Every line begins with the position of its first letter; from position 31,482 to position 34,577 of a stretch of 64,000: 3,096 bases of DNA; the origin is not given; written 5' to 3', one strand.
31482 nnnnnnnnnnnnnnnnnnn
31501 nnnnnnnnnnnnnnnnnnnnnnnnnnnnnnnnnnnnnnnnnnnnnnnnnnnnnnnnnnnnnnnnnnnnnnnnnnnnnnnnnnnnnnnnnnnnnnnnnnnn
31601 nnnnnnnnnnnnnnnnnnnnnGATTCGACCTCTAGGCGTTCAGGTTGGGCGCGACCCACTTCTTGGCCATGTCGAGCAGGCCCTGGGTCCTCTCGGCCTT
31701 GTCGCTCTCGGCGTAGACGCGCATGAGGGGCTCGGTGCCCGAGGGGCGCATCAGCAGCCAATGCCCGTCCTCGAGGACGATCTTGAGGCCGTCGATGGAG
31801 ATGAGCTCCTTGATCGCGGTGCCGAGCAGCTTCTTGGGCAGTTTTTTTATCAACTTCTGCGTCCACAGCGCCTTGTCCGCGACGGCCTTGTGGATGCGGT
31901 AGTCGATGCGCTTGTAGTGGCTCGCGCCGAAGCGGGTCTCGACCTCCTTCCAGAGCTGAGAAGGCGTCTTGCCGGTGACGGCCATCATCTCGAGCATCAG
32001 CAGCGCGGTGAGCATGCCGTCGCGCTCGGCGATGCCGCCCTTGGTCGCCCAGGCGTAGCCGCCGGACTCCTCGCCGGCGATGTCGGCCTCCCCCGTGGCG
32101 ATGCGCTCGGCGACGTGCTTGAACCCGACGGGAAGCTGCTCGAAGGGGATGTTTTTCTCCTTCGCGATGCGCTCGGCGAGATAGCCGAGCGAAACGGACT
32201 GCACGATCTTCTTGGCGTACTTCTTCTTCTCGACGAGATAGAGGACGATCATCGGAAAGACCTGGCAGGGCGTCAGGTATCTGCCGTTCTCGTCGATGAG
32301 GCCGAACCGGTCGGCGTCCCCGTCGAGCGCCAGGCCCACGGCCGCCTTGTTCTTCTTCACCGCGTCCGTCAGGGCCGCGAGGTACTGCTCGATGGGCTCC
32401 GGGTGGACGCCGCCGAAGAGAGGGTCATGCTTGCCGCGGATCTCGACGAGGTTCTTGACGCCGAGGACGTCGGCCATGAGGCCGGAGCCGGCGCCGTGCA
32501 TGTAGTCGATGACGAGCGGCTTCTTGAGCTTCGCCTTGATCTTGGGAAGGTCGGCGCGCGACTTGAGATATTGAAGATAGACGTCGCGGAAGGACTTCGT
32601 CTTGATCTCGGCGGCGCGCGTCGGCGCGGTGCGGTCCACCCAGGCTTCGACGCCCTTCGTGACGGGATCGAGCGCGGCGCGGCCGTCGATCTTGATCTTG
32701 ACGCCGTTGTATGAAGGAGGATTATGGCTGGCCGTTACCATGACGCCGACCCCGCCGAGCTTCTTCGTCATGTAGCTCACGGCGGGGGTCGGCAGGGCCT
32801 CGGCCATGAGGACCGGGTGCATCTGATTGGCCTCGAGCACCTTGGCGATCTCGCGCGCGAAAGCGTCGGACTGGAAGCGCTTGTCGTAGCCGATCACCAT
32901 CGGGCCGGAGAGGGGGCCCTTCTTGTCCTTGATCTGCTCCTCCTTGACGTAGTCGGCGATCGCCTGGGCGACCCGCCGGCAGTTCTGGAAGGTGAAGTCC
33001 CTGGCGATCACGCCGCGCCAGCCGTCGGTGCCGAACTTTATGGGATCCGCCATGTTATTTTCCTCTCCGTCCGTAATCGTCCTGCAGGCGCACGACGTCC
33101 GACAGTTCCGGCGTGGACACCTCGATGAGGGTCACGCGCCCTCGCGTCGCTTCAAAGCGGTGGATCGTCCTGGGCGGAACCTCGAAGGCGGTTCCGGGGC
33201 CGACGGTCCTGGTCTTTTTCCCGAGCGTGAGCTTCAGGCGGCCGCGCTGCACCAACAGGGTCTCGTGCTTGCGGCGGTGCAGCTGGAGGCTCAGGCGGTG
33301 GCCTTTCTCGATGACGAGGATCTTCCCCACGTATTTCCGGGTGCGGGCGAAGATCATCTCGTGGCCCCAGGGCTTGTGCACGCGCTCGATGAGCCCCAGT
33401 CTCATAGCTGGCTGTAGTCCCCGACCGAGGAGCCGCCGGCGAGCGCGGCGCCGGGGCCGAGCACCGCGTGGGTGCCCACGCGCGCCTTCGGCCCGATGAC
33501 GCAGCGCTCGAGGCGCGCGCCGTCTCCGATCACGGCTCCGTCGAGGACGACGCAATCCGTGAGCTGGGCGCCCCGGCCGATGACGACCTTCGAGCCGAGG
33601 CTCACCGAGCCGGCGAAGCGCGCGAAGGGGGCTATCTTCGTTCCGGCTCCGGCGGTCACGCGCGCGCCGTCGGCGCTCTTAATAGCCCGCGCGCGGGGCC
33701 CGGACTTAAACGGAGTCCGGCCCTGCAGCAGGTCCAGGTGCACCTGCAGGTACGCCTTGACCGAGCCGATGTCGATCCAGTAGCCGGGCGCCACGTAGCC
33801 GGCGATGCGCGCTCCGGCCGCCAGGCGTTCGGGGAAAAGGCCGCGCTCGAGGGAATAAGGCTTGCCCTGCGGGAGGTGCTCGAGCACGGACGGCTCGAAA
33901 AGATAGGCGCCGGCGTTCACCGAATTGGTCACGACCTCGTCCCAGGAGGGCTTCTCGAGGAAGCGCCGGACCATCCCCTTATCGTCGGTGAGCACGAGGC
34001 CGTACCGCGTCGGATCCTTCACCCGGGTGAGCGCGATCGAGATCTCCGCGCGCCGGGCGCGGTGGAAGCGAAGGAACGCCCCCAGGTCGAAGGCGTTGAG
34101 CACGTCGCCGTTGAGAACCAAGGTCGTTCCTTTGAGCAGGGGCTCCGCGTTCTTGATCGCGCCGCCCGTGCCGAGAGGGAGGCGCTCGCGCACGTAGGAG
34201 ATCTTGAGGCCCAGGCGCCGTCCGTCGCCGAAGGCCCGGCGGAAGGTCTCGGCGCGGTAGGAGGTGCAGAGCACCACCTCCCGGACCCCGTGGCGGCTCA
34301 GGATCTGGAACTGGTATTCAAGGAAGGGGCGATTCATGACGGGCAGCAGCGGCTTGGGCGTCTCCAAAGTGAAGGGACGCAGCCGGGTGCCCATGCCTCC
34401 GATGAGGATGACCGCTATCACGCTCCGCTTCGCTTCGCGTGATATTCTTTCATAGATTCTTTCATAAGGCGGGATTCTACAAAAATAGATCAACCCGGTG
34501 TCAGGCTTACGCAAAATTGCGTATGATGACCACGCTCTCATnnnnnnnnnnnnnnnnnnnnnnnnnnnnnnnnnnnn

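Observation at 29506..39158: Mannose-activation genes clustered with three GT39/ArnT-like GT-C glycosyltransferases: candidate polyprenyl-P-mannose-dependent periplasmic glycosylation system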

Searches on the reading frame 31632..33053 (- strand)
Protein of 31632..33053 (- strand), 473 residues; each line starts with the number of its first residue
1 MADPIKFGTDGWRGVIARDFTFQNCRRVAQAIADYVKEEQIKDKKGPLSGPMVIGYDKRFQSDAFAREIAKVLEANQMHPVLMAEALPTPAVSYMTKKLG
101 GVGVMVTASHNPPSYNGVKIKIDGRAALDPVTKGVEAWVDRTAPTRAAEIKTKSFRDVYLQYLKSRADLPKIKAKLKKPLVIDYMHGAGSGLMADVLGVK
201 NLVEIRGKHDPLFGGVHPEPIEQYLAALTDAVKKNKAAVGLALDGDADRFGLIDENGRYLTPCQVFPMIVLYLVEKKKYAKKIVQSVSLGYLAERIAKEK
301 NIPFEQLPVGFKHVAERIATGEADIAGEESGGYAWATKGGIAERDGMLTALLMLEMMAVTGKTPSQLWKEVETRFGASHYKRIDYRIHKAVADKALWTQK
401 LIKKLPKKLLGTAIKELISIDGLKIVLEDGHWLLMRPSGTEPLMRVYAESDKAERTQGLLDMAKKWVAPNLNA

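Call 4: search_protein_families(library=pfam, proteins=[window:31632-33053:-], max_evalue=0.01)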
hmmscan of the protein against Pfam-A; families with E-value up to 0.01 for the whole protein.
window:31632-33053:- (473 aa): 4 families
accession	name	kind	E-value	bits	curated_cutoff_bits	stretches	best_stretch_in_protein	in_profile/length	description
PF02878.22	PGM_PMM_I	-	1.5e-32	112.6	22.5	1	5-142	2-134/138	Phosphoglucomutase/phosphomannomutase, alpha/beta/alpha domain I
PF02880.22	PGM_PMM_III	-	1.7e-22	80.1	20.7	1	265-372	5-112/115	Phosphoglucomutase/phosphomannomutase, alpha/beta/alpha domain III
PF02879.22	PGM_PMM_II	-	2.9e-21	76.4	29.3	1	158-257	2-103/103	Phosphoglucomutase/phosphomannomutase, alpha/beta/alpha domain II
PF00408.26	PGM_PMM_IV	-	3.7e-11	43.4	23.1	1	412-462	21-64/68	Phosphoglucomutase/phosphomannomutase, C-terminal domain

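Call 10: search_protein_families(library=ncbifam, proteins=[window:31632-33053:-], max_evalue=0.001)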
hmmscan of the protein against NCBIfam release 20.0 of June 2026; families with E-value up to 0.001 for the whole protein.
window:31632-33053:- (473 aa): 7 families
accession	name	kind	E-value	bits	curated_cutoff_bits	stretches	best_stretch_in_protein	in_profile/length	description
TIGR03990.1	Arch_GlmM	equivalog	1.1e-80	271.7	439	1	7-465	4-442/444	phosphoglucosamine mutase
TIGR01455.1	glmM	equivalog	2e-45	155.3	447.55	1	7-461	1-434/442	phosphoglucosamine mutase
NF007088.0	PRK09542.1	equivalog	4.3e-41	141.3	618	1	13-465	18-451/456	phosphomannomutase/phosphoglucomutase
TIGR01132.1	pgm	equivalog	1.7e-38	132.4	778.05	2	233-455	294-528/546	phosphoglucomutase (alpha-D-glucose-1,6-bisphosphate-dependent)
NF005737.0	PRK07564.1-1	equivalog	3.8e-33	114.9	378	1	50-415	51-445/543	alpha-D-glucose phosphate-specific phosphoglucomutase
NF046027.1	PhglucPhmanMutPgmG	equivalog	8.1e-33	113.8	600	1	13-461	16-444/460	phosphoglucomutase/phosphomannomutase PgmG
NF011943.0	PRK15414.1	subfamily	3.1e-18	66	801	1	52-451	41-437/456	phosphomannomutase CpsG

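Call 72: search_solved_structures(query=window:31632-33053:-, max_evalue=1e-30)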
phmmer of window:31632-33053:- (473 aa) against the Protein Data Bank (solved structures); distinct sequences matched with E-value up to 1e-30: 9.
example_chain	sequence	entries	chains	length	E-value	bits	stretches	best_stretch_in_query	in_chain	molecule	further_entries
1tuo_A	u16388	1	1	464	1.4e-74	255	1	1-467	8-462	Putative phosphomannomutase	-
1wqa_A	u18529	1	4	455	2.1e-45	158.8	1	7-463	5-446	phospho-sugar mutase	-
9du5_A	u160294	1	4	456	1.4e-42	149.5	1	7-465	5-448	Phosphoglucomutase/phosphomannomutase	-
2f7l_A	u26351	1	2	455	8.1e-42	147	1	7-466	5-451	455aa long hypothetical phospho-sugar mutase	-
9ix8_A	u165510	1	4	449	1.1e-36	130.1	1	33-467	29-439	Phosphopentomutase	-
9v68_A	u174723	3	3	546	3.5e-34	121.8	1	5-455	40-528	Phosphoglucomutase (Alpha-D-glucose-1,6-bisphosphate-dependent)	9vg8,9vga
9vfy_A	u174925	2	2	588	4.7e-34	121.4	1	5-455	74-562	Phosphoglucomutase (Alpha-D-glucose-1,6-bisphosphate-dependent)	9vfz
2fuv_A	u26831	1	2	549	3.1e-31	112.1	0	234-455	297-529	phosphoglucomutase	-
3na5_A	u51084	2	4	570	3.6e-31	111.9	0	234-455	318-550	Phosphoglucomutase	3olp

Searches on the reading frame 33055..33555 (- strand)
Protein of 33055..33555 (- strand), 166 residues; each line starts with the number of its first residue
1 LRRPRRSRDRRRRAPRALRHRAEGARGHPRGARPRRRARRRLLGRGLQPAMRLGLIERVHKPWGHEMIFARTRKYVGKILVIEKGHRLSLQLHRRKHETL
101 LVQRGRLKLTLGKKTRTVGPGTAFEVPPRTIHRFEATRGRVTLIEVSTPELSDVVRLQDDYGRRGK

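Call 4: search_protein_families(library=pfam, proteins=[window:33055-33555:-], max_evalue=0.01)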
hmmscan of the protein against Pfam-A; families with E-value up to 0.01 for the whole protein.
window:33055-33555:- (166 aa): 4 families
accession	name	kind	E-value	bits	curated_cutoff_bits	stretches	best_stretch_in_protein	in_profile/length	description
PF01050.24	MannoseP_isomer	-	1.2e-10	42.1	23.6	1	57-158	10-115/116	Mannose-6-phosphate isomerase C-terminal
PF07883.17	Cupin_2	-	1.2e-09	38.2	27.2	1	80-138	3-60/70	Cupin domain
PF07385.18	Lyx_isomer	-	0.00012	21.8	20.8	0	117-148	157-188/222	D-lyxose isomerase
PF02311.25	AraC_binding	-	0.00031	20.9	21.1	1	96-138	23-65/135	AraC-like ligand binding domain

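Call 10: search_protein_families(library=ncbifam, proteins=[window:33055-33555:-], max_evalue=0.001)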
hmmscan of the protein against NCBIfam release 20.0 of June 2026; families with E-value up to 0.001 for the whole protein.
window:33055-33555:- (166 aa): 2 families
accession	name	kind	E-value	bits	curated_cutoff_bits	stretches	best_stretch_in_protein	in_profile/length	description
TIGR01479.1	GMP_PMI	equivalog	3.9e-10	39.1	372.95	1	57-163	357-467/467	mannose-1-phosphate guanylyltransferase/mannose-6-phosphate isomerase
NF012004.0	PRK15460.1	equivalog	9e-09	34.5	859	1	58-163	368-477/478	mannose-1-phosphate guanyltransferase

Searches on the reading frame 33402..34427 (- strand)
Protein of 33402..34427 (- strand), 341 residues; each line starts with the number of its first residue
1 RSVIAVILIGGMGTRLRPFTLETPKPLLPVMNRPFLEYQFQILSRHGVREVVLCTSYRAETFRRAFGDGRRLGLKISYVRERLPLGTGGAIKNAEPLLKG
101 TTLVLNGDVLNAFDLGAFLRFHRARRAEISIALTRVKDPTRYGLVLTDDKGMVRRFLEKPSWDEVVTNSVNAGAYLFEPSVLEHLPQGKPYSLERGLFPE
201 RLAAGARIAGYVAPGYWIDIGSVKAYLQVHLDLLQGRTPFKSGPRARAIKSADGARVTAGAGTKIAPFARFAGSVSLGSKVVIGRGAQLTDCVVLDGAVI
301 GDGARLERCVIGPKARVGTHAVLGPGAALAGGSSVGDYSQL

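Call 9: search_protein_families(library=pfam, proteins=[window:33402-34427:-], max_evalue=0.01)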
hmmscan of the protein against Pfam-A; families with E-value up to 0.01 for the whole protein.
window:33402-34427:- (341 aa): 7 families
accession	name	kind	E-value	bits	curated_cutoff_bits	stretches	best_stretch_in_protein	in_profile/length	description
PF00483.29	NTP_transferase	-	6e-49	167.3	21.2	1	5-235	2-244/245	Nucleotidyl transferase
PF25084.1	LbH_EIF2B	-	9.9e-11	42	54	1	255-338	20-102/105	EIF2B subunit epsilon LbH domain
PF00132.30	Hexapep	-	2e-10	40.3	27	1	260-290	5-35/36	Bacterial transferase hexapeptide (six repeats)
PF12804.13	NTP_transf_3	-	8.3e-08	33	27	1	5-61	1-52/160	MobA-like NTP transferase domain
PF24894.1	Hexapep_GlmU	-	4.9e-06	27.1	23.3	1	277-324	37-84/104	GlmU-like, C-terminal hexapeptide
PF25087.1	GMPPB_C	-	3e-05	24.1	39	1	265-321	13-69/110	GMPPB C-terminal domain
PF16314.11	DUF4954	-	0.0079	15.3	26.2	0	279-318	216-255/433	Domain of unknown function (DUF4954)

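Call 10: search_protein_families(library=ncbifam, proteins=[window:33402-34427:-], max_evalue=0.001)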
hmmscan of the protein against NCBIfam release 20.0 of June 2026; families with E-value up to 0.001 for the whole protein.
window:33402-34427:- (341 aa): 37 families (the best 25 are shown)
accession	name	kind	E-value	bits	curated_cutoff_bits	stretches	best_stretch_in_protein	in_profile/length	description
NF052502.1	man1P_GTase_Rv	exception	1.1e-95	320.4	440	1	5-338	3-327/352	mannose-1-phosphate guanylyltransferase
TIGR03992.1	Arch_glmU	subfamily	2.4e-48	165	292.1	1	5-321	3-314/393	bifunctional sugar-1-phosphate nucleotidylyltransferase/acetyltransferase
TIGR01208.1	rmlA_long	equivalog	2.6e-40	138.4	320.25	1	5-318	2-332/353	glucose-1-phosphate thymidylyltransferase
NF049965.1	GlMnHpPGnyltfHddC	equivalog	5.8e-38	130.7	300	1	5-227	3-215/221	D-glycero-D-manno-heptose 1-phosphate guanosyltransferase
NF045761.1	NAMPUrTaseMurU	equivalog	6.1e-33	114.6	250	1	5-225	3-219/226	N-acetylmuramate alpha-1-phosphate uridylyltransferase MurU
TIGR02091.1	glgC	equivalog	3.4e-30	105.3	424.9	1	3-323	1-362/364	glucose-1-phosphate adenylyltransferase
TIGR01173.1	glmU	equivalog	1.4e-29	103.2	366.85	2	5-184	3-179/452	bifunctional UDP-N-acetylglucosamine diphosphorylase/glucosamine-1-phosphate N-acetyltransferase GlmU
NF010935.0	PRK14355.1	equivalog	1.1e-28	100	718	2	3-183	4-184/459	bifunctional UDP-N-acetylglucosamine diphosphorylase/glucosamine-1-phosphate N-acetyltransferase GlmU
NF003670.0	PRK05293.1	equivalog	3.9e-28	98.4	470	2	102-324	121-359/382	glucose-1-phosphate adenylyltransferase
NF041313.1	UDPGP_AglF_Halo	equivalog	6.9e-27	94.4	400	1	5-184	3-181/234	UTP--glucose-1-phosphate uridylyltransferase AglF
NF010934.1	PRK14354.1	equivalog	4.4e-25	88.1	450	2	5-182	2-177/447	bifunctional UDP-N-acetylglucosamine diphosphorylase/glucosamine-1-phosphate N-acetyltransferase GlmU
NF002772.0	PRK02862.1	equivalog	8.3e-24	84.1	537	1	101-239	118-278/429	glucose-1-phosphate adenylyltransferase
TIGR01207.1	rmlA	equivalog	5.4e-23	81.5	360.65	1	6-186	3-184/286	glucose-1-phosphate thymidylyltransferase RfbA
NF041173.1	Sug_nt_acttase_Thmprot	equivalog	6.1e-23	81.4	600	1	5-316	3-309/405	bifunctional sugar-1-phosphate nucleotidylyltransferase/acetyltransferase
TIGR02623.1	G1P_cyt_trans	equivalog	2.3e-22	79.7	300.25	2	87-229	106-241/255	glucose-1-phosphate cytidylyltransferase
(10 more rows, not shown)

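Call 70: search_solved_structures(query=window:33402-34427:-, max_evalue=1e-20)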
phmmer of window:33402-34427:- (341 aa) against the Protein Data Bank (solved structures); distinct sequences matched with E-value up to 1e-20: 11.
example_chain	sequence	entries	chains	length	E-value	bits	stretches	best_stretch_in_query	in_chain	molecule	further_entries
7d72_K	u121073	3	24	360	1.5e-53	185.2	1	5-320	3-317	Mannose-1-phosphate guanyltransferase beta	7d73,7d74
7x8j_A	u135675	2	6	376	4.3e-52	180.4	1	4-321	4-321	Mannose-1-phosphate guanylyltransferase 1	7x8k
8yre_D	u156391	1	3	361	4.9e-52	180.2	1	5-321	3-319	Mannose-1-phosphate guanylyltransferase 1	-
7whr_B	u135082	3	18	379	3e-49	171.1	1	4-321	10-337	Nucleotidyl transferase family protein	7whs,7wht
8x7s_B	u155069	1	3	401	4.1e-45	157.4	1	5-306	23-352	UTP--glucose-1-phosphate uridylyltransferase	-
7d72_A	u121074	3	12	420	4.2e-28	101.5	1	5-321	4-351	Mannose-1-phosphate guanyltransferase alpha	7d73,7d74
5xhw_A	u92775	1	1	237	2.1e-26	95.9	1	5-227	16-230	Putative 6-deoxy-D-mannoheptose pathway protein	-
6jq8_A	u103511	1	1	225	2.5e-26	95.7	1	5-227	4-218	Putative 6-deoxy-D-mannoheptose pathway protein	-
4y7t_A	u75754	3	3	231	1.8e-25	92.9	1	5-226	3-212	Nucleotidyl transferase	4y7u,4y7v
1mc3_A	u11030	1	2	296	8.5e-23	84.1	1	5-223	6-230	GLUCOSE-1-PHOSPHATE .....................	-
8hhd_A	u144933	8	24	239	9e-22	80.7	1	4-229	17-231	Nucleotidyl transferase | N-acetylmuramate alpha-1-phosphate uridylyltransferase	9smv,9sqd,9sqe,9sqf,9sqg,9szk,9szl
